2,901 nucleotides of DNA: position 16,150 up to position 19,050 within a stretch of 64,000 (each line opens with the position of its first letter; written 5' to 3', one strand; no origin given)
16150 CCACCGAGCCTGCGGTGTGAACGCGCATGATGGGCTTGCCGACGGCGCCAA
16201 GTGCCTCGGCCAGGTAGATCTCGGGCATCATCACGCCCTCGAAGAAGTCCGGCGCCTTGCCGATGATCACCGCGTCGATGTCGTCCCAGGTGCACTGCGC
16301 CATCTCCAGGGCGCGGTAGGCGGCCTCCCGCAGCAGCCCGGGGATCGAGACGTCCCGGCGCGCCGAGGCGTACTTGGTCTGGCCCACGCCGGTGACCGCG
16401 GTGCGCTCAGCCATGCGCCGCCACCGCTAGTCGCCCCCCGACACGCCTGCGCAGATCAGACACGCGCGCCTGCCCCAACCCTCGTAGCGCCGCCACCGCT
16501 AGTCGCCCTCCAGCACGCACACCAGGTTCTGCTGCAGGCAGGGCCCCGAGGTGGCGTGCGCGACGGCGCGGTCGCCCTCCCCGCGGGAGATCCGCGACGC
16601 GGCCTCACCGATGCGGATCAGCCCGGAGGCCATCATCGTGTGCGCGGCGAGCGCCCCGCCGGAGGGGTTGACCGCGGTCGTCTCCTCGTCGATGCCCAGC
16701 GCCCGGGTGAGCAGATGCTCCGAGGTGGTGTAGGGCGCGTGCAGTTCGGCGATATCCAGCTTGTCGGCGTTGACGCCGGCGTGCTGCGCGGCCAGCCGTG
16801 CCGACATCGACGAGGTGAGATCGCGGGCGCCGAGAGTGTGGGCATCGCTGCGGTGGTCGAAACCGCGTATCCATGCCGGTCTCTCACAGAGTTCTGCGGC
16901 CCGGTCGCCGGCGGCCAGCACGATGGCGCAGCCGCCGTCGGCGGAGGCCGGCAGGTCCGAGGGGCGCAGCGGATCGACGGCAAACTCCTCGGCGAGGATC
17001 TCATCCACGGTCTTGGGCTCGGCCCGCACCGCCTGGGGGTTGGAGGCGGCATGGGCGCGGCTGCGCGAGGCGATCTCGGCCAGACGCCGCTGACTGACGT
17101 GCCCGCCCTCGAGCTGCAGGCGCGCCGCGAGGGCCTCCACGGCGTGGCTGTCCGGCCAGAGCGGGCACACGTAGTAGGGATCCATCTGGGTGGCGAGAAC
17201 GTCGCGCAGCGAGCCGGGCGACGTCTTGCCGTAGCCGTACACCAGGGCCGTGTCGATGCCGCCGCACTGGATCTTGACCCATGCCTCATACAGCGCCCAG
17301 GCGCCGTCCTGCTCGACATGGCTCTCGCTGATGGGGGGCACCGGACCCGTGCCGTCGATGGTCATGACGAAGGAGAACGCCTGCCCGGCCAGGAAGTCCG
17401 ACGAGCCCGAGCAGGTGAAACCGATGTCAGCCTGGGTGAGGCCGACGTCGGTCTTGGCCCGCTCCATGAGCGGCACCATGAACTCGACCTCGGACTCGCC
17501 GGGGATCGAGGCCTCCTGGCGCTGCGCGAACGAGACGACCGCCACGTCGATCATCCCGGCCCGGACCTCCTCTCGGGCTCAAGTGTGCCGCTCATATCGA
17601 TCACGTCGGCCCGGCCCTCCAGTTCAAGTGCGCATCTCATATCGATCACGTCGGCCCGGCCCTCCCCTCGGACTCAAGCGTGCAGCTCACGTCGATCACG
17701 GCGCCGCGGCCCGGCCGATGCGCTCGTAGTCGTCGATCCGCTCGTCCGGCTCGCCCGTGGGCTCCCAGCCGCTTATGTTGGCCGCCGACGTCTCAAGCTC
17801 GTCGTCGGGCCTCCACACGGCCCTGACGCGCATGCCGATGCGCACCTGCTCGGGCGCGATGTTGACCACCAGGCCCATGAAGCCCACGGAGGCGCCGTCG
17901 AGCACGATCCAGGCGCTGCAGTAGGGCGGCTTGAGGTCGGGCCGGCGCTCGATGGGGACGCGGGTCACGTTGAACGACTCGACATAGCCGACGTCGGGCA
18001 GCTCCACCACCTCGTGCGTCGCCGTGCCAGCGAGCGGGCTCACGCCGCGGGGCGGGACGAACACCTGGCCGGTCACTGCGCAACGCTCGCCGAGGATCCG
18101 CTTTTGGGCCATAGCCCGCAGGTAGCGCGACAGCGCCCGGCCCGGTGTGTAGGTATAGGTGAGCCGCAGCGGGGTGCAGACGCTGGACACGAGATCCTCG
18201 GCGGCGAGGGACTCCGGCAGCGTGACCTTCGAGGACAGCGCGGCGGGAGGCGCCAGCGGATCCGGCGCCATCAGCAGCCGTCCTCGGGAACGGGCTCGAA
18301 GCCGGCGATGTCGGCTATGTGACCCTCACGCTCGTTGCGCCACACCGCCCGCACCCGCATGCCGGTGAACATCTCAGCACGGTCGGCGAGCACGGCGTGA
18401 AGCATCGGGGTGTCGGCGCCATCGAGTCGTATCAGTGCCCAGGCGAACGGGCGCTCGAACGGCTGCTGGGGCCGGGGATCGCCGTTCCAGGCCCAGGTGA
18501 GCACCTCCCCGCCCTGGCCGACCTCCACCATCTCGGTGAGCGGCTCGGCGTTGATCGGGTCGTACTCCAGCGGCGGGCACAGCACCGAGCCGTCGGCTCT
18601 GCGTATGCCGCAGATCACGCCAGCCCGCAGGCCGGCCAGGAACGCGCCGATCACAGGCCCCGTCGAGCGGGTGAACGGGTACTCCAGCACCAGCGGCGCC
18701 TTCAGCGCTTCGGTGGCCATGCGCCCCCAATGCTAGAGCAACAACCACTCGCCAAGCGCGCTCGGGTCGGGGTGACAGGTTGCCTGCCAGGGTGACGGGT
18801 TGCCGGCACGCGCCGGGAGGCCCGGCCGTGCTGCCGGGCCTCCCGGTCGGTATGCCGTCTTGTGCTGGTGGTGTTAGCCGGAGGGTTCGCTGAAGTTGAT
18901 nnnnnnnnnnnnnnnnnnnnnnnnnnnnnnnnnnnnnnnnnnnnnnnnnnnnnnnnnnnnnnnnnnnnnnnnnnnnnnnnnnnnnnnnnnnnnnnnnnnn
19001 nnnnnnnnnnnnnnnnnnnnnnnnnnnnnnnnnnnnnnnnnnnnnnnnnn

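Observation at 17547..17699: Junction repeat between the DUF35 and thiolase genes forms GTGA/ATGA-coupled mini-ORFs of 17 and 32 codons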

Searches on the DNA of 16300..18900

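Call 49: search_rna_families(source=window, start=16300, end=18900, threshold=evalue, max_evalue=1)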
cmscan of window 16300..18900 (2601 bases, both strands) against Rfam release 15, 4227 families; matches with E-value up to 1: 0.
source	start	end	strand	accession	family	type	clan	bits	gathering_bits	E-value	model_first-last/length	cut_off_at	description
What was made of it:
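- No Rfam match at E<=1 (call 49).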

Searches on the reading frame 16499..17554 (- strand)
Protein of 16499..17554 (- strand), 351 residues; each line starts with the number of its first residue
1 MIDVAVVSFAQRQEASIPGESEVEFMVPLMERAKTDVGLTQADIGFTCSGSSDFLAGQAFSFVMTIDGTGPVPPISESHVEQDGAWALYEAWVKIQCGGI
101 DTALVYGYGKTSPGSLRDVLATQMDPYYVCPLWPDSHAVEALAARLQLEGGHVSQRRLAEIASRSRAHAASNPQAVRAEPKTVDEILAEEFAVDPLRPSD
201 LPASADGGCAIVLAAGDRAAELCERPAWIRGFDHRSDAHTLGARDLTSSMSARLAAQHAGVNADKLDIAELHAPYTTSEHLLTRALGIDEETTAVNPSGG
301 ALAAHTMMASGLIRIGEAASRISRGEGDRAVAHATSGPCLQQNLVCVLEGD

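Call 7: search_protein_families(library=pfam, proteins=[window:16499-17554:-], max_evalue=0.01)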
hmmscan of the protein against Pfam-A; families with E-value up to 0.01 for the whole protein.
window:16499-17554:- (351 aa): 2 families
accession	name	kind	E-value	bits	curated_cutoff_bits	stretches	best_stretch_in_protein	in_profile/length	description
PF22691.2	Thiolase_C_1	-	4.3e-06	26.9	28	1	249-337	21-125/144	Thiolase C-terminal domain-like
PF02803.24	Thiolase_C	-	0.00013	22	27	1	252-337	28-112/123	Thiolase, C-terminal domain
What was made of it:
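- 16499..17554 (-): Downstream gene: SCP-x/lipid-transfer-type thiolase-like protein, 351 aa, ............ Pfam Thiolase_C_1 and Thiolase_C, both below gathering score (call 7).
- Checked: The thiolase-like gene is 17554..16499 (Thiolase_C_1/Thiolase_C, call 7).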

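Call 10: find_encoding_contigs(protein=window:16499-17554:-, flank=3000, max_places=10)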
Protein window:16499-17554:- (351 aa): no gene with exactly this product is on record in the collection.

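Call 11: find_homologous_proteins(query=window:16499-17554:-, max_evalue=1e-30)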
Query window:16499-17554:- (351 aa): 7997 proteins with E <= 1e-30 among 8000 candidates; the best 120 are listed.
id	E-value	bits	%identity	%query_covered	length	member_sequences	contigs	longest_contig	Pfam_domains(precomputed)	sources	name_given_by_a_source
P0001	3.7e-229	778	100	100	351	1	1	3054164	PF22691.3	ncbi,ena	-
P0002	5.6e-203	691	88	100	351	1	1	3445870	PF22691.3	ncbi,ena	-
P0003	1.7e-202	690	88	100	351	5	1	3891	PF22691.3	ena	-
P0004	3.6e-202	689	88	100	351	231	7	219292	PF22691.3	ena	-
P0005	1.3e-201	687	88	100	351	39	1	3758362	PF22691.3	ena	-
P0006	4.3e-199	679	87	100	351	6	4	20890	PF22691.3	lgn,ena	-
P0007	1.6e-198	677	86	100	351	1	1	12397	PF22691.3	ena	-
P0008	4.3e-197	672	86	100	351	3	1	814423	PF22691.3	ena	-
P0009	7.5e-196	668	85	100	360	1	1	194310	PF22691.3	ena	-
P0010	9.5e-196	668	85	99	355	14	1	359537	PF22691.3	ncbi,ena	-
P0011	5.3e-195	665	85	100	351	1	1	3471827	PF22691.3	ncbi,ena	-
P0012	2.0e-190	650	84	100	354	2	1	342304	-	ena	-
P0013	8.2e-190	648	83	100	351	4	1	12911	PF22691.3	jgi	-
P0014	1.9e-186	637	81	100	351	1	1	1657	-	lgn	-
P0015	8.9e-185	632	79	100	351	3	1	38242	PF22691.3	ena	-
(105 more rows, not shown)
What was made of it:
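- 16499..17554 (-): It is 100% identical to database protein P0001, found on a 3.05-Mb contig (call 11).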

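Call 12: find_encoding_contigs(protein=P0001, flank=3000, max_places=4)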
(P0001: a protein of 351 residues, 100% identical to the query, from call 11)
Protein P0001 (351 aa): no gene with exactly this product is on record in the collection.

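Call 13: find_encoding_contigs(protein=P0002, flank=3000, max_places=4)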
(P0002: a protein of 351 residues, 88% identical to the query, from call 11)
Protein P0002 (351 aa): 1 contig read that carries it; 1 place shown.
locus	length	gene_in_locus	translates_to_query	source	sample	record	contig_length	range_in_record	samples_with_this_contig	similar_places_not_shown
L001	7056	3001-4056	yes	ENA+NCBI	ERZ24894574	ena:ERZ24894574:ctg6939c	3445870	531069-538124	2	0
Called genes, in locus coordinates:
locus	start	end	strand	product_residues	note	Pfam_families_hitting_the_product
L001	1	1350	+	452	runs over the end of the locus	-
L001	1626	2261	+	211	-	PF01796:OB_ChsH2_C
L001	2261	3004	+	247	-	PF01796:OB_ChsH2_C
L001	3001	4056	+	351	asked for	PF22691:Thiolase_C_1 (faint)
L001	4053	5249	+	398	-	PF00108:Thiolase_N (faint), PF22691:Thiolase_C_1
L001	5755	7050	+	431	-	-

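Call 14: find_encoding_contigs(protein=P0004, flank=3000, max_places=8)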
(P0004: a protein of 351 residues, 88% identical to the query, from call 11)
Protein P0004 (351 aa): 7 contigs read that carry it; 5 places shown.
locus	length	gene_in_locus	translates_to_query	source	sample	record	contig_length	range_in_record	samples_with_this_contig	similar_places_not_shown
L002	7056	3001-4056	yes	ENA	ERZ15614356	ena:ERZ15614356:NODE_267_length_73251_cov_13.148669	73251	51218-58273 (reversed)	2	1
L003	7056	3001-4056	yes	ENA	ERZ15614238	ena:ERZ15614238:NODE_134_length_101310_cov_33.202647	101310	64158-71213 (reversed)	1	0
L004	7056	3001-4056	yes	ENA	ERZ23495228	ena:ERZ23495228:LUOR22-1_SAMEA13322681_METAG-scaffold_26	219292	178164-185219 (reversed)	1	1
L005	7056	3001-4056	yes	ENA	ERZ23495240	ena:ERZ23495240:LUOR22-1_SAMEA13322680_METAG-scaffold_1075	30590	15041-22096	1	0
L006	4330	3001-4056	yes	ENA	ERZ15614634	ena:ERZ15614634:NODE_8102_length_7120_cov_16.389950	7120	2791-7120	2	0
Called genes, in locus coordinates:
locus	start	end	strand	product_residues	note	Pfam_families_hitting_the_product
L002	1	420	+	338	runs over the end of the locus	PF01551:Peptidase_M23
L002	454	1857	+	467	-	-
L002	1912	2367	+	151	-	PF01796:OB_ChsH2_C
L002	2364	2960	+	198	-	PF01796:OB_ChsH2_C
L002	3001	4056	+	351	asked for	PF22691:Thiolase_C_1 (weak)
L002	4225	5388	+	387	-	PF00108:Thiolase_N (weak), PF22691:Thiolase_C_1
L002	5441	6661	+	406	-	PF01551:Peptidase_M23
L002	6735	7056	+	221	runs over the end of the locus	PF04263:TPK_catalytic, PF04265:TPK_B1_binding (weak)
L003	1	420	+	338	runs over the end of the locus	PF01551:Peptidase_M23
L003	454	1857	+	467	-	-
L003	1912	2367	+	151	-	PF01796:OB_ChsH2_C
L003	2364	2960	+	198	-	PF01796:OB_ChsH2_C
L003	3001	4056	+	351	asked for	PF22691:Thiolase_C_1 (weak)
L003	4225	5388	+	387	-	PF00108:Thiolase_N (weak), PF22691:Thiolase_C_1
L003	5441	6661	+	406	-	PF01551:Peptidase_M23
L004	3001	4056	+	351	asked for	PF22691:Thiolase_C_1 (weak)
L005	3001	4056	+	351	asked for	PF22691:Thiolase_C_1 (weak)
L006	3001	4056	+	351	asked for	PF22691:Thiolase_C_1 (weak)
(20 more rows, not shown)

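Call 16: find_related_loci(query=window:16499-17554:-, collection=genome_contigs, flank=3000)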
Query window:16499-17554:- (351 aa) in genome_contigs; peptide patterns used: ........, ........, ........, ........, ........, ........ (x = any residue, [..] = any of these).
600 stretches matched a pattern (row limit reached: there are more); 477 encode a relative of the query (tblastn E <= 1e-3); the best 80 are kept; 80 distinct loci.
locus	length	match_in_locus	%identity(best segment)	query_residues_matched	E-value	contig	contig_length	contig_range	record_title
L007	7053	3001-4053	88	1-351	0e+0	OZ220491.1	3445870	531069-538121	MAG: Acidimicrobiales bacterium isolate 383ba79e-94a5-4396-b72d-754c03a60d81 genome assembly, chromosome: 1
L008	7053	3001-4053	88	1-351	0e+0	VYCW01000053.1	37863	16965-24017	MAG: Acidimicrobiaceae bacterium isolate SB0675_bin_25 NODE_480_length_37863_cov_42.672609, whole genome shotgun sequenc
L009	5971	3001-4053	88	1-351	0e+0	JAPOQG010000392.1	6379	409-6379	MAG: Acidimicrobiaceae bacterium isolate APA_bin_7 c_000000343299, whole genome shotgun sequence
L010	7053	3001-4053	89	1-351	0e+0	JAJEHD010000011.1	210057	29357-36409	MAG: Acidimicrobiia bacterium isolate p16x60bins.22 k141_303723, whole genome shotgun sequence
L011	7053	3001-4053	85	1-351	0e+0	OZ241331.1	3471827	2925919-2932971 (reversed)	MAG: Acidimicrobiales bacterium isolate 7255c353-40fc-46f0-880a-995c00eab931 genome assembly, chromosome: 1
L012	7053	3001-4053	85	1-351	0e+0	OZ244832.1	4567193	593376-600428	MAG: Candidatus Aldehydirespirator sp. isolate 45bd059b-89eb-4db7-924e-096435c6defb genome assembly, chromosome: 1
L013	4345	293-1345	85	1-351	0e+0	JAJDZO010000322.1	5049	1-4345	MAG: Acidimicrobiia bacterium isolate jk18x40bins.8 k141_261085, whole genome shotgun sequence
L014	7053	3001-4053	87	1-351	0e+0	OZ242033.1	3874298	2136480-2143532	MAG: Candidatus Aldehydirespirator sp. isolate 1ca34421-b87b-4a0f-9797-154be5b25c54 genome assembly, chromosome: 1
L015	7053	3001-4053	87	1-351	0e+0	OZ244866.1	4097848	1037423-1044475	MAG: Candidatus Aldehydirespirator sp. isolate 5d9a7b39-b96f-476b-9b06-807c01473320 genome assembly, chromosome: 1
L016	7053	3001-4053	87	1-351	0e+0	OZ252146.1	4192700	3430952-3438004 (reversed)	MAG: Candidatus Aldehydirespirator sp. isolate fd067d44-95a4-4330-b63d-26ca3bb23c52 genome assembly, chromosome: 1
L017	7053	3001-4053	86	1-351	0e+0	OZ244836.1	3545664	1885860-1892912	MAG: Candidatus Aldehydirespirator sp. isolate e6163144-70ab-4bd6-a8bf-7abc59f56523 genome assembly, chromosome: 1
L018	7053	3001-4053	85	1-351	0e+0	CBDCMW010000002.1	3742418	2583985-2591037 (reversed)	MAG: Candidatus Aldehydirespirator sp. isolate e2a2a1f8-459e-4046-a8a7-43a5ecbda485 genome assembly, contig: contig_2, w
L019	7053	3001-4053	87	1-351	0e+0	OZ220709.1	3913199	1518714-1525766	MAG: Acidimicrobiales bacterium isolate 6b056a62-6b83-475f-8eea-6cb61c32e6fc genome assembly, chromosome: 1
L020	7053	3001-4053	85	1-351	0e+0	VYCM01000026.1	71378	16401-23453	MAG: Acidimicrobiaceae bacterium isolate SB0675_bin_16 NODE_161_length_71378_cov_68.020428, whole genome shotgun sequenc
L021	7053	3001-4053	85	1-351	0e+0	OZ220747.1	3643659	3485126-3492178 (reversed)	MAG: Acidimicrobiales bacterium isolate 24b51cff-2c1d-4890-b593-b7e190b4cd9e genome assembly, chromosome: 1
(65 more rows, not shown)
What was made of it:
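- On MIRU: Aldehydirespirator' clade (call 16).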

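Call 37: find_encoding_contigs(protein=P0007, flank=1500, max_places=2)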
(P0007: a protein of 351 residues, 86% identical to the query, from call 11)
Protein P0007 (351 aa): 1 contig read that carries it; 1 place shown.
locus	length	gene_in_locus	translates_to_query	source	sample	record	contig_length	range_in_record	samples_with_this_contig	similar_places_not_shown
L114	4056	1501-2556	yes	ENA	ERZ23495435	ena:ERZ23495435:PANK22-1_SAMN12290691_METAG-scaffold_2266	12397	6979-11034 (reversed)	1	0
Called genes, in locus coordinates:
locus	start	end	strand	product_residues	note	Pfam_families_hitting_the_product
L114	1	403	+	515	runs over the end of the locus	-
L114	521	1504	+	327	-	PF01796:OB_ChsH2_C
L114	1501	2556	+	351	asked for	PF22691:Thiolase_C_1 (faint)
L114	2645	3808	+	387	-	PF00108:Thiolase_N (weak), PF22691:Thiolase_C_1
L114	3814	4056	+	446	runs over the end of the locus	PF01551:Peptidase_M23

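Call 38: find_encoding_contigs(protein=P0009, flank=1500, max_places=2)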
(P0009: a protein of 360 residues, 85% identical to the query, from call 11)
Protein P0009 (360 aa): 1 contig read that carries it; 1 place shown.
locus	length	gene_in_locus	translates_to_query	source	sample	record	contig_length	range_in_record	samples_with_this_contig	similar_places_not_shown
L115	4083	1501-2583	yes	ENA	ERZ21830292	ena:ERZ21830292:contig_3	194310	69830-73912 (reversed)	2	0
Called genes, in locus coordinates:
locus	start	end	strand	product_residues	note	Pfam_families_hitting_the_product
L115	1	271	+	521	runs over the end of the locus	-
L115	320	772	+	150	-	PF01796:OB_ChsH2_C (weak)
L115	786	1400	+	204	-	PF01796:OB_ChsH2_C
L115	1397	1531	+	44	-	-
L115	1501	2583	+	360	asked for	PF22691:Thiolase_C_1 (faint)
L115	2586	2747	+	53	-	-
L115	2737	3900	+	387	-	PF00108:Thiolase_N (weak), PF22691:Thiolase_C_1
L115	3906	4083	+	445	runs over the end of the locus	PF01551:Peptidase_M23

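Call 39: find_encoding_contigs(protein=P0012, flank=1500, max_places=2)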
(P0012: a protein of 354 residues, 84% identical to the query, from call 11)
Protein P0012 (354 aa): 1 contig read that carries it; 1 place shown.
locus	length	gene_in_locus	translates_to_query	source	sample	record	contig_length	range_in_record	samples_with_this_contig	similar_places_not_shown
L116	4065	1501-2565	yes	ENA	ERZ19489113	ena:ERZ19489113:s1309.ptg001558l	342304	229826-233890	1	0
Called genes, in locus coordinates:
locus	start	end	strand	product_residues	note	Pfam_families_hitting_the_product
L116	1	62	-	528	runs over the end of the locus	PF00501:AMP-binding, PF13193:AMP-binding_C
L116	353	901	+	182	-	PF01796:OB_ChsH2_C (weak)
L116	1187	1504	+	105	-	PF01796:OB_ChsH2_C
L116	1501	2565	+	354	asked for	-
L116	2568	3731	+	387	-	PF00108:Thiolase_N (weak), PF22691:Thiolase_C_1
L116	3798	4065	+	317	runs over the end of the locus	PF02668:TauD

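Call 40: find_encoding_contigs(protein=P0006, flank=1500, max_places=4)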
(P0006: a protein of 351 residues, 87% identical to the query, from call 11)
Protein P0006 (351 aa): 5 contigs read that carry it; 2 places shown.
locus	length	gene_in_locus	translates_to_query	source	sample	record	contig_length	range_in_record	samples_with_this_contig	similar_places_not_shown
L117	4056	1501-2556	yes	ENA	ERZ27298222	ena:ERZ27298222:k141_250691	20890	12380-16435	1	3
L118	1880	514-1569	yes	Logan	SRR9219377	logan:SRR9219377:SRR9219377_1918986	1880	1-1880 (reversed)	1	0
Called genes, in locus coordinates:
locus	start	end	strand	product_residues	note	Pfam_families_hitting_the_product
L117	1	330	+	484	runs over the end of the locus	-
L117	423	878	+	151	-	PF01796:OB_ChsH2_C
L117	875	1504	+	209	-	PF01796:OB_ChsH2_C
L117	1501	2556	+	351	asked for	PF22691:Thiolase_C_1 (weak)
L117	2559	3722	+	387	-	PF00108:Thiolase_N (weak), PF22691:Thiolase_C_1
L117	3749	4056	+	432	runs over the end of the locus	PF01551:Peptidase_M23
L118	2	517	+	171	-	?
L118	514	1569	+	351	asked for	PF22691:Thiolase_C_1 (weak)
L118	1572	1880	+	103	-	?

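Call 43: search_solved_structures(query=window:16499-17554:-, max_evalue=0.00001)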
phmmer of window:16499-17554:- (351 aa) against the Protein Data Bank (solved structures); distinct sequences matched with E-value up to 0.00001: 10.
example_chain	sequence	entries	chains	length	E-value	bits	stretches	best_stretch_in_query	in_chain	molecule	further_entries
7yvy_A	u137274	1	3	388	4.5e-14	55.6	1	30-291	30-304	Acetyl-CoA acetyltransferase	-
4yzo_A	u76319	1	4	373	1.3e-11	47.6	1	48-340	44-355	Putative acyl-CoA acyltransferase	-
4u4e_A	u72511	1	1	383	2.6e-10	43.2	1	119-287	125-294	Thiolase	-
6esq_A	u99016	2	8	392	4.4e-10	42.5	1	1-319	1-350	acetoacetyl-CoA thiolase | Acetyl-CoA acetyltransferase thiolase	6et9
4bia_A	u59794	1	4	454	2.1e-07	33.7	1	84-293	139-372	3-KETOACYL-COA THIOLASE, PUTATIVE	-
9myr_A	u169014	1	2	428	2.3e-07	33.5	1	156-287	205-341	Nonspecific lipid-transfer protein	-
4bi9_A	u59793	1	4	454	3.5e-07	32.9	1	84-293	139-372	3-KETOACYL-COA THIOLASE, PUTATIVE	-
7pxp_C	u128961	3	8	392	8.9e-07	31.6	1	135-290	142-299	Benzoylsuccinyl-CoA thiolase subunit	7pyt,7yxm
6hsj_A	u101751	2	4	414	2.6e-06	30.1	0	30-332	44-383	SCP2-thiolase (type-1)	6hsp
6hrv_A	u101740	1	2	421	2.8e-06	30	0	30-332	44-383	SCP2-thiolase (type-1)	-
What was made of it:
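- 16499..17554 (-): PDB relatives 7yvy, 6esq and 7pxp (call 43).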

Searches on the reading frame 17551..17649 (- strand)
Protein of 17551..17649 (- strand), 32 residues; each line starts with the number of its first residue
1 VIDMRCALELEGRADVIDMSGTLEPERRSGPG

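Call 7: search_protein_families(library=pfam, proteins=[window:17551-17649:-], max_evalue=0.01)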
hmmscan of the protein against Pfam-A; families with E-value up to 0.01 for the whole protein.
window:17551-17649:- (32 aa): 0 families
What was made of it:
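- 17551..17649 (-): Mini-ORF 2: 32 codons plus stop, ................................*. No Pfam match (call 7).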

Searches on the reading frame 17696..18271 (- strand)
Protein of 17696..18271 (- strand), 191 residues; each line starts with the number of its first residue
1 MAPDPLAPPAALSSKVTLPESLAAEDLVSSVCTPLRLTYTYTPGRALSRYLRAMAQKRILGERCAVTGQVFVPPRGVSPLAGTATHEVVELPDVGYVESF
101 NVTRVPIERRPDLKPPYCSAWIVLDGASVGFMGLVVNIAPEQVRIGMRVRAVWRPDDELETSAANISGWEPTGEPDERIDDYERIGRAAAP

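Call 7: search_protein_families(library=pfam, proteins=[window:17696-18271:-], max_evalue=0.01)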
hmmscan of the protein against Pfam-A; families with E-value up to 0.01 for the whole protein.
window:17696-18271:- (191 aa): 2 families
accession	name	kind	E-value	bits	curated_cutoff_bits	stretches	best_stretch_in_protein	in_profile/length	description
PF01796.24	OB_ChsH2_C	-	1.2e-11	44.8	27.1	1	89-154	2-65/65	ChsH2, C-terminal OB-fold domain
PF12172.15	zf-ChsH2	-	0.0091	16.2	23.2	0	56-76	6-26/37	ChsH2, rubredoxin-like zinc ribbon domain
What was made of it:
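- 17696..18271 (-): Upstream gene: DUF35-type protein (OB_ChsH2_C domain, weak zinc-ribbon match), 191 aa. Its TGA stop is at 17698-17696. Pfam OB_ChsH2_C E=1.2e-11 (call 7).
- Checked: Flanking genes: the DUF35 gene is 18271..17696, with Pfam OB_ChsH2_C E=1e-11 and a weak zf-ChsH2 match (call 7).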

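Call 9: find_encoding_contigs(protein=window:17696-18271:-, flank=3000, max_places=10)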
Protein window:17696-18271:- (191 aa): no gene with exactly this product is on record in the collection.
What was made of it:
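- Tried and rejected: Exact look-up of the window's DUF35 and thiolase proteins, and of P0001, in the contig index found nothing on record (calls 9, 10, 12).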

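Call 44: search_solved_structures(query=window:17696-18271:-, max_evalue=0.001)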
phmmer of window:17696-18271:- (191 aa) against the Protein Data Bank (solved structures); distinct sequences matched with E-value up to 0.001: 2.
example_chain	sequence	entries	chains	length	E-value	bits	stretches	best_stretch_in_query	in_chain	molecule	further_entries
6ok1_B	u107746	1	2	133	5.6e-07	32.9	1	50-157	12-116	ChsH2(DUF35)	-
3irb_A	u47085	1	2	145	2.5e-05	27.5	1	38-117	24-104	uncharacterized protein from DUF35 family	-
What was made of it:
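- On Translationally coupled gene pair (termination-reinitiation): The thiolase matches 6esq and 7pxp, which I know as thiolase-DUF35 complexes (calls 43, 44).
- Complex formation: relatives of both proteins are solved as thiolase-DUF35 complexes, going by their PDB entry names (calls 43, 44).
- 17696..18271 (-): PDB relative 6ok1_B ChsH2(DUF35), E=5.6e-7 (call 44).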
